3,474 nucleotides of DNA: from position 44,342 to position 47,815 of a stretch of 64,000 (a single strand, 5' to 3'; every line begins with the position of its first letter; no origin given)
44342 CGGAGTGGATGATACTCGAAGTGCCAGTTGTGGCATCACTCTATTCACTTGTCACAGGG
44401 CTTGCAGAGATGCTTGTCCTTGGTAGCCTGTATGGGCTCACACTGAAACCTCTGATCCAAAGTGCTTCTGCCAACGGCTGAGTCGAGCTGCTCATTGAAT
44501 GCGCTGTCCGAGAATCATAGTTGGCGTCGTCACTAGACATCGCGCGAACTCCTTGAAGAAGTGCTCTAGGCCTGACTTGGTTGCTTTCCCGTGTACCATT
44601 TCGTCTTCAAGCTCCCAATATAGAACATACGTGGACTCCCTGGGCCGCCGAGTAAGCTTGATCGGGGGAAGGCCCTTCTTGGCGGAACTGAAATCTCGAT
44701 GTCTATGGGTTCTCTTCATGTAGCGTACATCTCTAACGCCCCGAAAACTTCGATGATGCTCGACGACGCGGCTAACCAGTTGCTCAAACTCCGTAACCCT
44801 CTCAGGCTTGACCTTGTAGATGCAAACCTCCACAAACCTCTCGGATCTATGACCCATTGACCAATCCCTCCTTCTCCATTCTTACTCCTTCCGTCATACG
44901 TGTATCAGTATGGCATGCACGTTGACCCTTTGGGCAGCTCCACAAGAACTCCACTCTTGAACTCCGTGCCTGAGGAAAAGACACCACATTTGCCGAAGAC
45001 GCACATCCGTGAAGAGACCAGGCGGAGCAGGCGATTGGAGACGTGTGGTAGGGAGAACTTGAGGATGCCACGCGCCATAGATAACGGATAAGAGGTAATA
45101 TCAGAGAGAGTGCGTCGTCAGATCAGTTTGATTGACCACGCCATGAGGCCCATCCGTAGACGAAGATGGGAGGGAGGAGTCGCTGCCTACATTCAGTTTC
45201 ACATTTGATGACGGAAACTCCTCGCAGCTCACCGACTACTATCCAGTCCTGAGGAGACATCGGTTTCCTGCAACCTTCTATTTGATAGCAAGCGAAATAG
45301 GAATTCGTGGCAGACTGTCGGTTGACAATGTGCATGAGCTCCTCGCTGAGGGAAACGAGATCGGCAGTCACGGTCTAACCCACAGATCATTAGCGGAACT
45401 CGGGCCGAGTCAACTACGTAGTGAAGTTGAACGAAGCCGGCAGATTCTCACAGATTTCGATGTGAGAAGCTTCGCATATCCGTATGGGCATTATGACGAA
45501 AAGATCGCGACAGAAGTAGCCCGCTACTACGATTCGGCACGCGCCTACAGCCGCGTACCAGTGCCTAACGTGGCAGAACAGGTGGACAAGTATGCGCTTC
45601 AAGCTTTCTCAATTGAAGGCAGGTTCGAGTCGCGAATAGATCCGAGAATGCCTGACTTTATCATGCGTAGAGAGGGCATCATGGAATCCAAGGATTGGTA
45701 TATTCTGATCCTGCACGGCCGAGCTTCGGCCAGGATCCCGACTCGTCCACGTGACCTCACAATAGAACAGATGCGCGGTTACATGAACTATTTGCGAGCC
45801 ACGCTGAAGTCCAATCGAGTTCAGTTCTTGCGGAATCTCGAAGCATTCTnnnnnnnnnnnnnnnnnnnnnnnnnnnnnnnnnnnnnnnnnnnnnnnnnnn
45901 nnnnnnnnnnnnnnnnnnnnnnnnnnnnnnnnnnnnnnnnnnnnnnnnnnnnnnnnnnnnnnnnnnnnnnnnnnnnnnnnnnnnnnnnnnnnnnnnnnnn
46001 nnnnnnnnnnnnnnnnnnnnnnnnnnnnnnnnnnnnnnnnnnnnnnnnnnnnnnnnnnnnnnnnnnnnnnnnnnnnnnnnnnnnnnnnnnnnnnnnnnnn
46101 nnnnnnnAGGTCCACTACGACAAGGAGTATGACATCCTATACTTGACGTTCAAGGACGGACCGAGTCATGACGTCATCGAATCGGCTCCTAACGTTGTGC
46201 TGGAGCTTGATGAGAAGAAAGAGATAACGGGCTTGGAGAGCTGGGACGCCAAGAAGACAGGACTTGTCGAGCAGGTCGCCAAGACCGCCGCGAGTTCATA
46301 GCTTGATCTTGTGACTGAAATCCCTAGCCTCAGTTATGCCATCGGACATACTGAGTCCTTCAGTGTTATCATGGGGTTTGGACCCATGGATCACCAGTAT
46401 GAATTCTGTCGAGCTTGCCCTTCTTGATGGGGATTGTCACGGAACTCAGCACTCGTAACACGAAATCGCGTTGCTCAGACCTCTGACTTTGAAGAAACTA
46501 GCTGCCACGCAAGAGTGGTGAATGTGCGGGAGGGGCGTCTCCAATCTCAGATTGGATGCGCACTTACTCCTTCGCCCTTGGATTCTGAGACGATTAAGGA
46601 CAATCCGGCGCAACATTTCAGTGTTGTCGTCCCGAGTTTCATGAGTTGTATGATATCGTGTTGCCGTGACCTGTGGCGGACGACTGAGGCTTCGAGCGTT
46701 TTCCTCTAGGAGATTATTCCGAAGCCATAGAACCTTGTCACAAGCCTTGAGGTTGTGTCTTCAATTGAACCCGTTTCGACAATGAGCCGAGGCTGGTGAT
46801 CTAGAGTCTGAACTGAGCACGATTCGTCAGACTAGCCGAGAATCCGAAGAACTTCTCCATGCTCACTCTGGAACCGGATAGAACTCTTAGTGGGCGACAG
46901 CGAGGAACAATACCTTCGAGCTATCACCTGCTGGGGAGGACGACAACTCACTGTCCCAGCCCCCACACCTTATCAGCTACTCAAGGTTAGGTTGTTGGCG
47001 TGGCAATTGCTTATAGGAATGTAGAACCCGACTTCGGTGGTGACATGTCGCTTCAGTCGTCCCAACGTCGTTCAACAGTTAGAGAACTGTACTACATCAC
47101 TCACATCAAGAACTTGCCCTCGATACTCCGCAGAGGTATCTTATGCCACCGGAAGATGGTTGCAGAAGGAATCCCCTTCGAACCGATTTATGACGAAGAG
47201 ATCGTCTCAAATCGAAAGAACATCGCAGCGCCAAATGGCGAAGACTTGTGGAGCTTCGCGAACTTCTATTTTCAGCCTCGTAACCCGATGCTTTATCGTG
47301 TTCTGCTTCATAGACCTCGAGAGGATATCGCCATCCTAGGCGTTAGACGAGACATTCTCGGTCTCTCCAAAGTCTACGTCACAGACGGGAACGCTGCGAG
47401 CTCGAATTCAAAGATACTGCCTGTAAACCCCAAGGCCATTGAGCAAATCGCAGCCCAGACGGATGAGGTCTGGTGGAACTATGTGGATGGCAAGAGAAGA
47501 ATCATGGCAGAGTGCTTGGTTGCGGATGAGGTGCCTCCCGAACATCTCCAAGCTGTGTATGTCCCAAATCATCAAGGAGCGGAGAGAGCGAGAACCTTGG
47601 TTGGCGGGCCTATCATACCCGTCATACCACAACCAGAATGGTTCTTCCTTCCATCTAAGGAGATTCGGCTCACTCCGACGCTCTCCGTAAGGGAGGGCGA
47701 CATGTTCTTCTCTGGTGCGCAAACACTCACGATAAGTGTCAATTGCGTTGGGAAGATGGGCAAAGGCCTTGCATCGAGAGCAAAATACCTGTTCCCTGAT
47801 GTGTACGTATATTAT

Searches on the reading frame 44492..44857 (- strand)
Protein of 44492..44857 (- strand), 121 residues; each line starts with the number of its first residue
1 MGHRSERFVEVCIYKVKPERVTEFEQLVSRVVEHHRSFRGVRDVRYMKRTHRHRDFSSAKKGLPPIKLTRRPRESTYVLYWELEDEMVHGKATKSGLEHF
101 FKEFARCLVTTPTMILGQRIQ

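Call 37: search_protein_families(library=pfam, proteins=[window:44492-44857:-], max_evalue=0.01)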
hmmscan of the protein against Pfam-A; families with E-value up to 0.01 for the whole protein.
window:44492-44857:- (121 aa): 1 family
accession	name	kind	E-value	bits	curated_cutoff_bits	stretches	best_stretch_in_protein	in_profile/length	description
PF03992.22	ABM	-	0.0062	17.1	23.1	0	14-49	8-44/78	Antibiotic biosynthesis monooxygenase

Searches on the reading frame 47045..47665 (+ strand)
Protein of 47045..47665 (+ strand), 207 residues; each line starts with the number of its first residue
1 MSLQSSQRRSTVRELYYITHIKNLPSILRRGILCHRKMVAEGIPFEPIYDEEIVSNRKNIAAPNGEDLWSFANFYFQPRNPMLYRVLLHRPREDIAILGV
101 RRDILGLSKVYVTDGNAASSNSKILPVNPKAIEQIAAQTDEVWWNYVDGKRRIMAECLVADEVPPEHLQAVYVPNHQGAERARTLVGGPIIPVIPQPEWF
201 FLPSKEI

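Call 95: search_solved_structures(query=window:47045-47665:+, max_evalue=1, show_alignments=5)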
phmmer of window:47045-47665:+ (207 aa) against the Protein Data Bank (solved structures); distinct sequences matched with E-value up to 1: 4.
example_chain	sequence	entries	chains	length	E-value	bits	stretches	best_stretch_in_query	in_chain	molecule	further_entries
7omu_AAA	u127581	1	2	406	1.5e-49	171.6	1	3-207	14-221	Macro domain-containing protein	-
7omv_AAA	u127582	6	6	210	2.3e-07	33.9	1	14-86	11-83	DarT domain-containing protein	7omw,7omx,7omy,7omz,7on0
8baq_A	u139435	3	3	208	6.3e-05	25.9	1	2-185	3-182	DarT ssDNA thymidine ADP-ribosyltransferase family protein | E. coli C7 DarT1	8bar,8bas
7yk3_A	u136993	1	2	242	0.0022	20.9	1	15-187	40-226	DNA ADP-ribosyl transferase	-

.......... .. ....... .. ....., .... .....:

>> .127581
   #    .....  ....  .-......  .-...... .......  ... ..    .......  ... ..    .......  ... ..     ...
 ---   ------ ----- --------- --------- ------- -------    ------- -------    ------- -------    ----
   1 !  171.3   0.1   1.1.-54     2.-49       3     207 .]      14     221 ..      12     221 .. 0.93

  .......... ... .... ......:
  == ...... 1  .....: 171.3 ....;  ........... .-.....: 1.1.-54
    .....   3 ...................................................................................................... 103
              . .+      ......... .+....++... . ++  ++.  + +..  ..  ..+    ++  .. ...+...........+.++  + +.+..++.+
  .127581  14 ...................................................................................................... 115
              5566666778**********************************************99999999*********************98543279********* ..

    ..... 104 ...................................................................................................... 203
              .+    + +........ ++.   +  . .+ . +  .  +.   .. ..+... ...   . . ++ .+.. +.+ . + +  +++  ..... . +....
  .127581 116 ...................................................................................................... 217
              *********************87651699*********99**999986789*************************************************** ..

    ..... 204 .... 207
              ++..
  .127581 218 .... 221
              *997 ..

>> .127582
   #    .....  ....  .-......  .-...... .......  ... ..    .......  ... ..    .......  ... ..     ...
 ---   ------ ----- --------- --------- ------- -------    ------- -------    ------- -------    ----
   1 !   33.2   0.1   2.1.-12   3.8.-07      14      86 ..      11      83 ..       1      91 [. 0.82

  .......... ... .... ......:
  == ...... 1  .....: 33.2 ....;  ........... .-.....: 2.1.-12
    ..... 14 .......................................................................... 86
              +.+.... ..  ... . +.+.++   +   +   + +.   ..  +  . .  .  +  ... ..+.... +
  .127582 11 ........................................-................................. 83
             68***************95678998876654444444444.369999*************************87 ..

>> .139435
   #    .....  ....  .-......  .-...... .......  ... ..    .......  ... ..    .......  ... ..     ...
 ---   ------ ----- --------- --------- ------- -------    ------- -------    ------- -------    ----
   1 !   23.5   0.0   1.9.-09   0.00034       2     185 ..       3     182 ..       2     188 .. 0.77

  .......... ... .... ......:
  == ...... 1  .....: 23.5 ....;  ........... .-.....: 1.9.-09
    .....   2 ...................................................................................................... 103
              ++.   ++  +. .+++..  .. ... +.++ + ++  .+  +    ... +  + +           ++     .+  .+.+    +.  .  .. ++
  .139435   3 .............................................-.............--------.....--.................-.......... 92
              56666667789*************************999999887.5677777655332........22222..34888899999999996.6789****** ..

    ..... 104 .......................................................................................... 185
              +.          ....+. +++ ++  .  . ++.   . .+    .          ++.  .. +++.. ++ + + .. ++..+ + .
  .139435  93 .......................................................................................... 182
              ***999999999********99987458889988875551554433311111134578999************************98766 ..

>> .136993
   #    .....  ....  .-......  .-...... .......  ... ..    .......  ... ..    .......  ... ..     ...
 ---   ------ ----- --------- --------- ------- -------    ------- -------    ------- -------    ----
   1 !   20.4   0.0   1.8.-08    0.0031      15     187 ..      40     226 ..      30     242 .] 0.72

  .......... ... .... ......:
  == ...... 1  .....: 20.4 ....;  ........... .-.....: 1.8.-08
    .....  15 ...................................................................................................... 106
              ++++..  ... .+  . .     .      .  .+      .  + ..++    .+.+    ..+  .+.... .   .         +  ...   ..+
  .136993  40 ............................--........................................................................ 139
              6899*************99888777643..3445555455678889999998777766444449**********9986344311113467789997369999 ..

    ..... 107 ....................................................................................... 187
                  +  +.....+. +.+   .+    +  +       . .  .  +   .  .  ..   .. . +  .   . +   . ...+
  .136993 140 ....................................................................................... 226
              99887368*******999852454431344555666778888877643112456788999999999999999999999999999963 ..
